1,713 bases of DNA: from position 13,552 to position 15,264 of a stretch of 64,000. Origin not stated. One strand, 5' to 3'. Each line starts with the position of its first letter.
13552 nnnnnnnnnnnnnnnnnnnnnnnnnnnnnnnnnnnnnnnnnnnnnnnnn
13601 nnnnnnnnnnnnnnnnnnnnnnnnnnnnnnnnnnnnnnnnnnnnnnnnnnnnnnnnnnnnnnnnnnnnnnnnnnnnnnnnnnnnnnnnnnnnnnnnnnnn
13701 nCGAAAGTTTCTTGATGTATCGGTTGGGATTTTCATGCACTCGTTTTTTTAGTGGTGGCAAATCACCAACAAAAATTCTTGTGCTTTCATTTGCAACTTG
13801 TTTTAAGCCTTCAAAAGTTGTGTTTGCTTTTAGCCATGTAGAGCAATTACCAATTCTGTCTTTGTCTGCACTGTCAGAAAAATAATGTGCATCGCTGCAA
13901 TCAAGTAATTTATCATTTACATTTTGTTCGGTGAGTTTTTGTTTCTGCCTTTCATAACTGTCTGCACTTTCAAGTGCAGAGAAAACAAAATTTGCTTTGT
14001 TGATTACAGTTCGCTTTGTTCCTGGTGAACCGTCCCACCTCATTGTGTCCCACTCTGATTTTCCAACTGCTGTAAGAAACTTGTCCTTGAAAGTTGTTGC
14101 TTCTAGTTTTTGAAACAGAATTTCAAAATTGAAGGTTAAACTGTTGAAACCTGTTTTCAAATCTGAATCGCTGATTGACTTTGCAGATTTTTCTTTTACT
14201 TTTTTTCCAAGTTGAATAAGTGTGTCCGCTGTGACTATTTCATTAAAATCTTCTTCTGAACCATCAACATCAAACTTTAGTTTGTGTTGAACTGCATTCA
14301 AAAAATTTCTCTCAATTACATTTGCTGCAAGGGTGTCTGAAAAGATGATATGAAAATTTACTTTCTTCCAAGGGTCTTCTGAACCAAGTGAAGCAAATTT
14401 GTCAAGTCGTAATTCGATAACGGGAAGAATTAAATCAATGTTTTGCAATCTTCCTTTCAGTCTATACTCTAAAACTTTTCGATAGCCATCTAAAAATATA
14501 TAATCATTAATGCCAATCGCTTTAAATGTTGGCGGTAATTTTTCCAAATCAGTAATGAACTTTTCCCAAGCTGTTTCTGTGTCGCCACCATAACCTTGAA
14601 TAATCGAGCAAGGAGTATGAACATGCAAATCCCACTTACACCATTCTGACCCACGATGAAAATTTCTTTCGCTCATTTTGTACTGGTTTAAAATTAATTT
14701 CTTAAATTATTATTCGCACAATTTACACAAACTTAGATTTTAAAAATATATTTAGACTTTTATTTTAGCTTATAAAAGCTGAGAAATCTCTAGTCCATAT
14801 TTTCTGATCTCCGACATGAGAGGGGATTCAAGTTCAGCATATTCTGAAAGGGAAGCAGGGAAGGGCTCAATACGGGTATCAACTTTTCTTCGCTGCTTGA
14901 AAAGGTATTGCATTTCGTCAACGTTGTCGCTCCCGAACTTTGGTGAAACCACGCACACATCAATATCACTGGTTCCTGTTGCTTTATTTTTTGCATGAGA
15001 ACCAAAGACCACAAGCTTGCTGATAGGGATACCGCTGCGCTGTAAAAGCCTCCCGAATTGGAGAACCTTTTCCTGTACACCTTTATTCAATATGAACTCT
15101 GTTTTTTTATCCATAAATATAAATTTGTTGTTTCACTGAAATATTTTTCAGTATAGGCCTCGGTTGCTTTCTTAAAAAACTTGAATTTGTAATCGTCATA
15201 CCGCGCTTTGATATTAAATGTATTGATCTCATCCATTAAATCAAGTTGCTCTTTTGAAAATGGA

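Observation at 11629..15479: PHP-phosphoesterase + SMC/ABC-like ATPase giant protein (Ppl-like) adjacent to a HEPN/MNT pair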

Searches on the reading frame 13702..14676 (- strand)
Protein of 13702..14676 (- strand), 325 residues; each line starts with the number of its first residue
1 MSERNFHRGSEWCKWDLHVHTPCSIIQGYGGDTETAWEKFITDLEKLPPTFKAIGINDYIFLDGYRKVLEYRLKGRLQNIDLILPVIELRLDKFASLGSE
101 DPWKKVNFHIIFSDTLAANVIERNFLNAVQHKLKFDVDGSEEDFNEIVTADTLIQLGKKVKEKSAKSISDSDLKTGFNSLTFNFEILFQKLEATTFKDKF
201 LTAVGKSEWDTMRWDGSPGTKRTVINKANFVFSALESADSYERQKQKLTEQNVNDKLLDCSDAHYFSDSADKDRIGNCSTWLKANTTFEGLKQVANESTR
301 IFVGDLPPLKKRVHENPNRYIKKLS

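Call 32: search_solved_structures(query=A3, max_evalue=10, show_alignments=3)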
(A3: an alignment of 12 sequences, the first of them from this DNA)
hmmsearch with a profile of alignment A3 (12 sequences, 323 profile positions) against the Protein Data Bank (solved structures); distinct sequences matched with E-value up to 10: 0.

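Call 40: predict_structure(alignment_id=A3)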
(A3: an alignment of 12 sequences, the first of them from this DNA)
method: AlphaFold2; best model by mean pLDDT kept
length: 325 residues; sequences in the alignment: 12
mean_pLDDT: 82.2   pTM: 0.86
mean pLDDT of the five models: 82.2, 78.2, 74.2, 69.5, 68.8
residues with pLDDT >= 90: 134; 70-90: 133; 50-70: 37; < 50: 21
segments of 3 or more residues with pLDDT < 50: 1-8, 263-272, 323-325
pLDDT, mean of each block of 10 residues (from residue 1): 41 90 76 90 91 91 94 95 94 61 77 94 81 67 81 91 88 89 87 88 88 72 92 86 91 90 45 70 93 91 88 73 51
secondary structure, 60 per line:
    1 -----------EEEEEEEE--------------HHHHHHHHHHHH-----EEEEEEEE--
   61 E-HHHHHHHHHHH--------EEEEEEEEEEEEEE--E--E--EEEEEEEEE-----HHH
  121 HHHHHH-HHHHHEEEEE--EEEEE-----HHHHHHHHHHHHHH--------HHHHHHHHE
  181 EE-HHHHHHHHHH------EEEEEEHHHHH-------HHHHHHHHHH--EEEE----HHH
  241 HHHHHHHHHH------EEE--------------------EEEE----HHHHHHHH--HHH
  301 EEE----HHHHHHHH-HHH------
elements in order: E12-19 H34-45 E51-58 H63-73 E82-95 E104-112 H118-126 H128-132 E133-137 E140-144 H150-163 H172-179 E180-182 H184-193 E200-205 H206-210 H218-227 E230-233 H238-250 E257-259 E280-283 H288-295 E301-303 H308-315

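Call 45: fold_search(model_id=the predicted structure, library=pdb)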
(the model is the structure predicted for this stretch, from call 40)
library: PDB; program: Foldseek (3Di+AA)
matches with E <= 10: 337; with E <= 0.001: 2
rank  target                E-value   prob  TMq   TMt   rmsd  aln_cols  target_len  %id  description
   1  9etk                  1.1e-04  1.00  0.40  0.45   8.5       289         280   13  Crystal structure of Vibrio cholerae RNase AM (released 2024-09-11)
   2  2hpi                  7.5e-04  1.00  0.42  0.14   6.1       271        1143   10  Eubacterial and Eukaryotic Replicative DNA Polymerases are not Homologous: X-ray Structure of DNA Polymerase III (released 2006-09-19)
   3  7ug9                  1.5e-03  1.00  0.34  0.50   7.1       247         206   10  Crystal structure of RNase AM PHP domain (released 2022-08-31)
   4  4iqj_C                1.7e-03  0.97  0.34  0.12   7.5       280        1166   10  Structure of PolIIIalpha-Tauc-DNA complex suggests an atomic model of the replisome (released 2013-03-13)
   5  4iqj_B                8.7e-03  0.87  0.34  0.12   7.9       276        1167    9  Structure of PolIIIalpha-Tauc-DNA complex suggests an atomic model of the replisome (released 2013-03-13)
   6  4iqj_A                1.9e-02  0.80  0.31  0.10   8.5       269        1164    7  Structure of PolIIIalpha-Tauc-DNA complex suggests an atomic model of the replisome (released 2013-03-13)
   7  4iqj_D                3.1e-02  0.80  0.35  0.12   7.4       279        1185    9  Structure of PolIIIalpha-Tauc-DNA complex suggests an atomic model of the replisome (released 2013-03-13)
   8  2xgz_A                1.0e-01  0.30  0.26  0.21   8.4       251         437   11  Engineering the enolase active site pocket: Crystal structure of the S39N D321R mutant of yeast enolase 1 (released 2010-08-25)
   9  8ub4_F                1.1e-01  0.08  0.16  0.12  20.8       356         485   14  Cdc48-Shp1 unfolding native substrate, consensus structure (released 2024-11-06)
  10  2xh0_A                1.2e-01  0.35  0.25  0.19   8.1       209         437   12  Engineering the enolase active site pocket: Crystal structure of the S39N Q167K D321R mutant of yeast enolase 1 (released 2010-08-25)
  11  2ptw                  1.9e-01  0.25  0.22  0.19   8.3       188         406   11  Crystal Structure of the T. brucei enolase complexed with sulphate, identification of a metal binding site IV (released 2007-11-20)
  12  1v0v                  2.8e-01  0.08  0.15  0.11  11.6       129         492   13  Phospholipase D from Streptomyces sp. strain PMF soaked with the substrate dibutyrylphosphatidylcholine. (released 2004-06-03)
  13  1pdy                  3.1e-01  0.14  0.20  0.16  11.4       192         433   11  X-RAY STRUCTURE AND CATALYTIC MECHANISM OF LOBSTER ENOLASE (released 1995-11-14)
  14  1v0s                  3.6e-01  0.06  0.14  0.10  12.1       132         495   11  Uninhibited form of Phospholipase D from Streptomyces sp. strain PMF (released 2004-06-03)
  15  7elf_B                4.0e-01  0.06  0.20  0.21  14.1       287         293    9  Nitrilase-Like Protein Nit2 from Kluyve-romyces lactis (released 2022-04-13)
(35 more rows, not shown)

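Call 96: search_protein_families(library=pfam, proteins=[window:13702-14676:-], max_evalue=10)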
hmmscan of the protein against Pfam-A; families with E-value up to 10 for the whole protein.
window:13702-14676:- (325 aa): 0 families

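Call 97: fold_search(model_id=the predicted structure, library=viral)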
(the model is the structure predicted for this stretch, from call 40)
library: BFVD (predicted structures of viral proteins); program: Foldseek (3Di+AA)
matches with E <= 10: 246; with E <= 0.001: 1
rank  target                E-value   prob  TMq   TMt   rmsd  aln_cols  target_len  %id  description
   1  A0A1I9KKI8            1.7e-04  0.99  0.38  0.17  12.7       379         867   10  DNA polymerase III alpha subunit [Lactobacillus phage SA-C12]
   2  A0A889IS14            2.5e-03  0.89  0.31  0.11  12.2       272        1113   12  (no name in the UniProt tables at hand)
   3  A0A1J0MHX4            5.2e-03  0.99  0.34  0.25   7.7       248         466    9  DNA polymerase III alpha subunit [Pseudomonas phage PA5]
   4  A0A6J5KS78            1.3e-01  0.21  0.28  0.09  14.2       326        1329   10  DNA-directed DNA polymerase [uncultured Caudovirales phage]
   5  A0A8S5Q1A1            3.3e-01  0.33  0.31  0.49   6.6       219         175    9  PHP domain-containing protein [Siphoviridae sp. ctLqe90]
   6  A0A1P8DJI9            4.6e-01  0.05  0.09  0.14  11.9        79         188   24  (no name in the UniProt tables at hand)
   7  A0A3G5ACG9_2          5.2e-01  0.03  0.09  0.04  17.2       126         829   13  SNF2-like helicase [Hyperionvirus sp.]
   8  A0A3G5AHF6            8.0e-01  0.02  0.10  0.05  19.2       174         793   10  histidine kinase [Sylvanvirus sp.]
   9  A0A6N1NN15            8.5e-01  0.02  0.10  0.13  14.0       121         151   10  Putative orfan [Tupanvirus soda lake]
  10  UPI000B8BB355         1.0e+00  0.06  0.12  0.19  15.1       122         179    6  (no name look-up for this kind of identifier)
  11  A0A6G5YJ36            1.0e+00  0.04  0.10  0.21  14.4       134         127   11  (no name in the UniProt tables at hand)
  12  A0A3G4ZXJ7            1.1e+00  0.07  0.15  0.16  10.2       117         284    8  Ankyrin repeat protein [Faunusvirus sp.]
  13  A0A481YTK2            1.2e+00  0.02  0.13  0.06  21.8       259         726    8  Histidine kinase [Marseillevirus LCMAC102]
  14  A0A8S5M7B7            1.2e+00  0.08  0.15  0.10   6.1        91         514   11  Uncharacterized protein [Siphoviridae sp. ctrgt10]
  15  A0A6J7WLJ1            1.2e+00  0.04  0.12  0.23  11.3       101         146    7  Uncharacterized protein [uncultured Caudovirales phage]
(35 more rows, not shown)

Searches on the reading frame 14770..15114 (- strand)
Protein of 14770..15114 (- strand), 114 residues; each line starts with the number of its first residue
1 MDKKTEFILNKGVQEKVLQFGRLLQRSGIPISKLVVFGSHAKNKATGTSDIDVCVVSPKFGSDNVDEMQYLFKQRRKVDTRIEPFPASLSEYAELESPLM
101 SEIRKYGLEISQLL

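Call 3: search_protein_families(library=pfam, proteins=[window:14770-15114:-], max_evalue=0.01)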
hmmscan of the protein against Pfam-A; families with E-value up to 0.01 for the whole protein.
window:14770-15114:- (114 aa): 3 families
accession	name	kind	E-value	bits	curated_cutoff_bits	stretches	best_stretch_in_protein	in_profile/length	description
PF01909.29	NTP_transf_2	-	1.6e-11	44.9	21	1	23-103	8-85/93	Nucleotidyltransferase domain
PF18765.7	Polbeta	-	9.2e-07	29.4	26.9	1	31-67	13-47/93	Polymerase beta, Nucleotidyltransferase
PF22600.2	MTPAP-like_central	-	0.0001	22.8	27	1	27-91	35-89/139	Poly(A) RNA polymerase, mitochondrial-like, central palm domain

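Call 4: search_protein_families(library=padloc, proteins=[window:14770-15114:-], max_evalue=0.01)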
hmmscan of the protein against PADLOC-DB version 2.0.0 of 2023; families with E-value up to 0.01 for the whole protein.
window:14770-15114:- (114 aa): 9 families
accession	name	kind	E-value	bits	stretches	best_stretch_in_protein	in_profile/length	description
PDLC04903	PDC-S09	-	6.8e-11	40.4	1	31-109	26-107/108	-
PDLC04368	PDC-M05A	-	3e-08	31.7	1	27-94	103-168/201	-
PDLC04907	PDC-S09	-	6.4e-07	27.5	1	10-93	7-93/114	-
PDLC04902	PDC-S09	-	3.8e-06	25.1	1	20-59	12-49/97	-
PDLC04904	PDC-S09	-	6.2e-06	24.4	1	19-56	15-50/104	-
PDLC04906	PDC-S09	-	1e-05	23.8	1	31-56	24-49/98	-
PDLC04905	PDC-S09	-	7.1e-05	21.1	1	21-70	13-58/101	-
PDLC04369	PDC-M05A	-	0.00029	18.5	1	34-61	106-133/201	-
PDLC04372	PDC-M05A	-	0.00045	18.5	1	31-85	76-128/167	-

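Call 5: search_protein_families(library=ncbifam, proteins=[window:14770-15114:-], max_evalue=0.01)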
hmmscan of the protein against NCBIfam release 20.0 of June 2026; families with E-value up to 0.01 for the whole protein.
window:14770-15114:- (114 aa): 1 family
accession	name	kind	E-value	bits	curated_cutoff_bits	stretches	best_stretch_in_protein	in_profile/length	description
NF047752.1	MntA_antitoxin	equivalog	2e-07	30.8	60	1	30-106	6-76/106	type VII toxin-antitoxin system MntA family adenylyltransferase antitoxin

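Call 38: search_solved_structures(query=window:14770-15114:-, max_evalue=1, show_alignments=2)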
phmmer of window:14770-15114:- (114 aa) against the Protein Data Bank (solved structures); distinct sequences matched with E-value up to 1: 11.
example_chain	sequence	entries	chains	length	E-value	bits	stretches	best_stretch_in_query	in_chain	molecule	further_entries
4ep7_A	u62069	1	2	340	0.011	19.3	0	21-65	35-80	Poly(A) RNA polymerase protein cid1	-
4fhx_A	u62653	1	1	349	0.012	19.2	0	20-65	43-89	Poly(A) RNA polymerase protein cid1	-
4fh3_A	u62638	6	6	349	0.012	19.2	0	20-65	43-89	Poly(A) RNA polymerase protein cid1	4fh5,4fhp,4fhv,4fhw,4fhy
4nkt_A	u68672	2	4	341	0.013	19.1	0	20-65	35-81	Poly(A) RNA polymerase protein cid1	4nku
4e7x_A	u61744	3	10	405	0.02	18.5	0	20-65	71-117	Poly(A) RNA polymerase protein cid1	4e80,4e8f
4ud4_A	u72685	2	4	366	0.15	15.7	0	20-65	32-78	POLY(A) RNA POLYMERASE PROTEIN CID1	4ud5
9xbd_E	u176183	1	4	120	0.32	14.6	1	31-108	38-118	Nucleotidyltransferase domain-containing protein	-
2wm8_A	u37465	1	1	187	0.42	14.2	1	15-52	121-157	MAGNESIUM-DEPENDENT PHOSPHATASE 1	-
2rff_A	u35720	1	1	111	0.5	14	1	31-73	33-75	Putative nucleotidyltransferase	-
8xeo_A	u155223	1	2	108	0.62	13.7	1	30-107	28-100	MNT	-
8xeh_E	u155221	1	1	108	0.62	13.7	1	30-107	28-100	MNT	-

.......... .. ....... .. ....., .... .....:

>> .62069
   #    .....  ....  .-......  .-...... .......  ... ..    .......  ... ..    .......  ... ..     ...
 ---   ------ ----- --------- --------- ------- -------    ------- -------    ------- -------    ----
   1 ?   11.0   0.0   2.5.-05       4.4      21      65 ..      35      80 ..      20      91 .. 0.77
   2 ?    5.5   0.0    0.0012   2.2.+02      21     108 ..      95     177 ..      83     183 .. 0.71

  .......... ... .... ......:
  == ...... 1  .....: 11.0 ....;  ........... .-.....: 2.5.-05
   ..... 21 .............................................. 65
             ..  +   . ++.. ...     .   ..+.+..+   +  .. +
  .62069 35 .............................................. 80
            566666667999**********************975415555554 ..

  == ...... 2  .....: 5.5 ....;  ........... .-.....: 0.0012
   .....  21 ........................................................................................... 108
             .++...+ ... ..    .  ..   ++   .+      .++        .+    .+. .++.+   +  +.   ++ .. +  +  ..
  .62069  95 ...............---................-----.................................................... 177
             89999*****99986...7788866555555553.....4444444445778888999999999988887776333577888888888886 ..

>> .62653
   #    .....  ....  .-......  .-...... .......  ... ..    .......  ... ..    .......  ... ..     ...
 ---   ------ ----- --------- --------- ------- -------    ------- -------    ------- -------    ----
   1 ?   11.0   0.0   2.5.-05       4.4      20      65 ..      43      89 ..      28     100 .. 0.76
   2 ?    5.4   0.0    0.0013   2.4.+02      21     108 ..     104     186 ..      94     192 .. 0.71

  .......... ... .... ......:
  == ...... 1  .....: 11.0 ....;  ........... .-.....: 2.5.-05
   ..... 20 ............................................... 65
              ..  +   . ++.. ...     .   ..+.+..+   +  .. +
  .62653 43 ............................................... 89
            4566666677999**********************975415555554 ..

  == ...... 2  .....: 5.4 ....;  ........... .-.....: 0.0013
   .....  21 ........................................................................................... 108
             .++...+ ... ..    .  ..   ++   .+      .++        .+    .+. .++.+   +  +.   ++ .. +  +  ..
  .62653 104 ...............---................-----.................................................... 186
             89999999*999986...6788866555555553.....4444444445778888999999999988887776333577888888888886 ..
